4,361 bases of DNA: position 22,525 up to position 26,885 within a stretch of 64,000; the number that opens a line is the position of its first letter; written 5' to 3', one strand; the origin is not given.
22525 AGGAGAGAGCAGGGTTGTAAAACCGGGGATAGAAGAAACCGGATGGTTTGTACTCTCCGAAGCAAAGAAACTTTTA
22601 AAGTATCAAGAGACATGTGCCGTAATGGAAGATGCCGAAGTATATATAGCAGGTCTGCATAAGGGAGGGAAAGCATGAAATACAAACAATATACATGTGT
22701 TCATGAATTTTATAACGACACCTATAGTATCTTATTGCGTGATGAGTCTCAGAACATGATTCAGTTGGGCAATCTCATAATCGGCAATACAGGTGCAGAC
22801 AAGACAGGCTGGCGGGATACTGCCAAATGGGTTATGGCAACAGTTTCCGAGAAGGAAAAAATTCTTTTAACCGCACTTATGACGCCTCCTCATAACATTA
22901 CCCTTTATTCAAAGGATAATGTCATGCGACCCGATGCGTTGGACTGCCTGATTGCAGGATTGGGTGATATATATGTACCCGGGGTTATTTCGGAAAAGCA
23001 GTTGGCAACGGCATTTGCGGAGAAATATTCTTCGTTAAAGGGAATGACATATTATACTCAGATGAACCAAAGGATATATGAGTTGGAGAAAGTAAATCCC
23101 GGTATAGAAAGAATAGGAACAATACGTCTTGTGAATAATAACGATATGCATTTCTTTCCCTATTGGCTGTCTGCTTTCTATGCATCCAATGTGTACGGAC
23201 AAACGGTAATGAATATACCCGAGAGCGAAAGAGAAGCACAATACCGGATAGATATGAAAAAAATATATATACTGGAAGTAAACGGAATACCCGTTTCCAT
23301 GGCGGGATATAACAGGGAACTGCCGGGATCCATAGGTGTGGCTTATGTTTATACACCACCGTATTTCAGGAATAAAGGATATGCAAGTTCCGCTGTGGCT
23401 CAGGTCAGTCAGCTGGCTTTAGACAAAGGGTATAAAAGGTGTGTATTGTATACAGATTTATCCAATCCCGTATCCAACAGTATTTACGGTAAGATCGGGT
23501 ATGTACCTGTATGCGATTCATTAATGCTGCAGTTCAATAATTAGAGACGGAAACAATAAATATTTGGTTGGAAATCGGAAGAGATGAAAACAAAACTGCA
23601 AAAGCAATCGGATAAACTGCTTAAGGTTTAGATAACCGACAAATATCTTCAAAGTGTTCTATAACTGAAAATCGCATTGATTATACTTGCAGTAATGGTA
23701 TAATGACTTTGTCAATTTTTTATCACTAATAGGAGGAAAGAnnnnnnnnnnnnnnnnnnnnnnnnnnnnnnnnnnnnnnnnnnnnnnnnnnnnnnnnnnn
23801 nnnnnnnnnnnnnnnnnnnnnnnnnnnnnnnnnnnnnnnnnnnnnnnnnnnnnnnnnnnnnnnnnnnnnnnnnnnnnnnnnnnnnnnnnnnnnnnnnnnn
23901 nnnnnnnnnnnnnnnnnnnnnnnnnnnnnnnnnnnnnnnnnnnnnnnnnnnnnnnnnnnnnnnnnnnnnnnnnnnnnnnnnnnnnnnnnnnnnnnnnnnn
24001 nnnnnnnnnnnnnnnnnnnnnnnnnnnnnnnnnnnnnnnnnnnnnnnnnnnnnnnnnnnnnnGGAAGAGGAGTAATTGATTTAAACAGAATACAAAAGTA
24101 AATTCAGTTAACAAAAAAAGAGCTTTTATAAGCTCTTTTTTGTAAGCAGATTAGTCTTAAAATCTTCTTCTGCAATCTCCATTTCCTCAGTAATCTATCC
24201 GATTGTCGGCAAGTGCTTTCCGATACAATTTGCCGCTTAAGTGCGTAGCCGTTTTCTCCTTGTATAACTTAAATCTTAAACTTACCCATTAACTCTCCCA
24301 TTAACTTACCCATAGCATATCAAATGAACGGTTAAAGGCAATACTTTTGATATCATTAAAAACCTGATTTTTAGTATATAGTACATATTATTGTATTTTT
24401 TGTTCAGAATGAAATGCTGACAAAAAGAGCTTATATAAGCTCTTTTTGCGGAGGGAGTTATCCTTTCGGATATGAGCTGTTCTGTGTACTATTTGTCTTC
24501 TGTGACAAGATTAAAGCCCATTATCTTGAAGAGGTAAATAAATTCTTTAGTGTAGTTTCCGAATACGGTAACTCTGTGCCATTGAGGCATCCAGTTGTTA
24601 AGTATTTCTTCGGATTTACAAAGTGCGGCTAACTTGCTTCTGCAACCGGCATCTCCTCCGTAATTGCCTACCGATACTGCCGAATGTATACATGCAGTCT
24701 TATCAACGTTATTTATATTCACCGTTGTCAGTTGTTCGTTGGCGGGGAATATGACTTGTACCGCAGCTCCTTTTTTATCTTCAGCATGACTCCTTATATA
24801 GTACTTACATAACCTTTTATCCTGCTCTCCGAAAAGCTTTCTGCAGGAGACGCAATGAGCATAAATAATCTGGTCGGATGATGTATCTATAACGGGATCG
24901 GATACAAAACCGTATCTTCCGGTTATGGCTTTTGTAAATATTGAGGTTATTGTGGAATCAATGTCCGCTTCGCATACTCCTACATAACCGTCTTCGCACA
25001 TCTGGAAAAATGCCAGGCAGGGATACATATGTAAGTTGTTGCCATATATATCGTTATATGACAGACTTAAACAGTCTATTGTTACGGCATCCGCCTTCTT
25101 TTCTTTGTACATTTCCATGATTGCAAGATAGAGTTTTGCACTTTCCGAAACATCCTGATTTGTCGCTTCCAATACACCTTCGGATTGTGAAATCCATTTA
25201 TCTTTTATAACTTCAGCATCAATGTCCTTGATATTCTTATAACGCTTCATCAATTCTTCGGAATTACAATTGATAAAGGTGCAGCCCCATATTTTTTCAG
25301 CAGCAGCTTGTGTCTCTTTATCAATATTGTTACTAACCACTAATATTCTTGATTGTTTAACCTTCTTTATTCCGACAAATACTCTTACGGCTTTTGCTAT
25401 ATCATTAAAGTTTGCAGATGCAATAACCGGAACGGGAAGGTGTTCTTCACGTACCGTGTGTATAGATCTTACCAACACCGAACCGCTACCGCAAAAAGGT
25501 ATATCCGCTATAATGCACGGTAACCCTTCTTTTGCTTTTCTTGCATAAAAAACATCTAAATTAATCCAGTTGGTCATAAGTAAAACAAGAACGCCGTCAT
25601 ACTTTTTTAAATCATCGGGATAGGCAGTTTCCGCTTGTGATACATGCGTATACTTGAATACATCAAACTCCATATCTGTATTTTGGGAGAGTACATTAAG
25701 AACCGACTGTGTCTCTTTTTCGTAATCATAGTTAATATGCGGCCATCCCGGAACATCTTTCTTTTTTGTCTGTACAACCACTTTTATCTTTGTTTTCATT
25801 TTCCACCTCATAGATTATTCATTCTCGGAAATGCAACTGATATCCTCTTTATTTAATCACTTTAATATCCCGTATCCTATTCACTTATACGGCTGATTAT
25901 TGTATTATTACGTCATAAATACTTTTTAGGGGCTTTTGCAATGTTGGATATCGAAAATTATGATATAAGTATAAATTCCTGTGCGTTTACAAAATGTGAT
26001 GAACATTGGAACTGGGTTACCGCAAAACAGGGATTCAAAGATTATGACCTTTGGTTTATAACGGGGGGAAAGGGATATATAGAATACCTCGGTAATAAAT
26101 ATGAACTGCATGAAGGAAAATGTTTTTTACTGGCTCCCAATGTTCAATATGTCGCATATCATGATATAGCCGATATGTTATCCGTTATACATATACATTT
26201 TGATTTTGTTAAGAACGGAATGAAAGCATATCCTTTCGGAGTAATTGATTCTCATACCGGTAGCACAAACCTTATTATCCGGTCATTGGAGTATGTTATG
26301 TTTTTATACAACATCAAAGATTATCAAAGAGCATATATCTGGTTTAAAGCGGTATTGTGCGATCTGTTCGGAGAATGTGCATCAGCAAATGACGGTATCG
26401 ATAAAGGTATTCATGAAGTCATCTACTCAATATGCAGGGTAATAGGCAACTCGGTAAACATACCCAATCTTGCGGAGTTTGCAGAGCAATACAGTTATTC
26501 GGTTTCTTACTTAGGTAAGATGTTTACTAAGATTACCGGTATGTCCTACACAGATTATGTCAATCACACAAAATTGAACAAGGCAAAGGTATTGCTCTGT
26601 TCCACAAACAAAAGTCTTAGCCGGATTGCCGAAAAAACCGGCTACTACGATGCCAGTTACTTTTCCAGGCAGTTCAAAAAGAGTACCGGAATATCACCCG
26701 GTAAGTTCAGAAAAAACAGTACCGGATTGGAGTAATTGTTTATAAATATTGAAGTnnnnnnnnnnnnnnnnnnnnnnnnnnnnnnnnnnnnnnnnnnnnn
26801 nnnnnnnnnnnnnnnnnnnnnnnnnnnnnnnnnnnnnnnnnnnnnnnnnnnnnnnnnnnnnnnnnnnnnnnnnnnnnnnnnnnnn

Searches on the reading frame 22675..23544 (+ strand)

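Call 9: search_protein_families(library=pfam, proteins=[window:22675-23544:+], max_evalue=0.01)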
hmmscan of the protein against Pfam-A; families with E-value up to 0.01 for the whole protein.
window:22675-23544:+ (289 aa): 4 families
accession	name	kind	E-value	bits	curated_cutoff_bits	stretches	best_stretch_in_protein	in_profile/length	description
PF00583.31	Acetyltransf_1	-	4e-08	34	20.7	1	188-276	23-116/116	Acetyltransferase (GNAT) family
PF08445.16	FR47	-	6.7e-06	26.4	22.1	1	223-276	25-77/86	FR47-like protein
PF13302.13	Acetyltransf_3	-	1.2e-05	26.5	25.4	1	205-276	65-137/138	Acetyltransferase (GNAT) domain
PF13508.13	Acetyltransf_7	-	0.00029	21.6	27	1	196-277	4-83/84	Acetyltransferase (GNAT) domain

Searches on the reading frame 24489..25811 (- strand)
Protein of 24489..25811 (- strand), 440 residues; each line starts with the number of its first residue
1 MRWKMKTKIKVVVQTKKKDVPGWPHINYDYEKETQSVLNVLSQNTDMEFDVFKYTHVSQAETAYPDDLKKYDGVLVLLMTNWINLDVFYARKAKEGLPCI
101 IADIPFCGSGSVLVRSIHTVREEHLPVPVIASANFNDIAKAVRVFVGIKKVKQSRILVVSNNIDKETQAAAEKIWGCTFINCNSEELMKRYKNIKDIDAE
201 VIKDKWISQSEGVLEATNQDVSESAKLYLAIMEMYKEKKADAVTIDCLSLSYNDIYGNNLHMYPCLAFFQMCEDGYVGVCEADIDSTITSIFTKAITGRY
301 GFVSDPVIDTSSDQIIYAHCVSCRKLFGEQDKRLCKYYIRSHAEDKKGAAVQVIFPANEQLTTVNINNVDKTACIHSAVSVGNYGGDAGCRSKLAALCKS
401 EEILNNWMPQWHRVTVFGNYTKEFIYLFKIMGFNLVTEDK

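Call 9: search_protein_families(library=pfam, proteins=[window:24489-25811:-], max_evalue=0.01)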
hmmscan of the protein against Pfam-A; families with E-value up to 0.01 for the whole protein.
window:24489-25811:- (440 aa): 1 family
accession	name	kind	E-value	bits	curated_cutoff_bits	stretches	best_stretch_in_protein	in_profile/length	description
PF13241.12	NAD_binding_7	-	0.0022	19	22.1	0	36-105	31-95/104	Putative NAD(P)-binding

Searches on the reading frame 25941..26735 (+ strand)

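Call 9: search_protein_families(library=pfam, proteins=[window:25941-26735:+], max_evalue=0.01)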
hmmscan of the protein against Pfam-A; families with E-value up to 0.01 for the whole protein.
window:25941-26735:+ (264 aa): 3 families
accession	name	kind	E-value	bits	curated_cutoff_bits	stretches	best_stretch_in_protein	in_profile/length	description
PF12833.13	HTH_18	-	4.3e-20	72.2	33.6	1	181-258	2-79/80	Helix-turn-helix domain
PF00165.29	HTH_AraC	-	6.1e-17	61.7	26.6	2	220-258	2-42/42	Bacterial regulatory helix-turn-helix proteins, AraC family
PF02311.25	AraC_binding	-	3.2e-05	24.1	21.1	1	22-87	11-76/135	AraC-like ligand binding domain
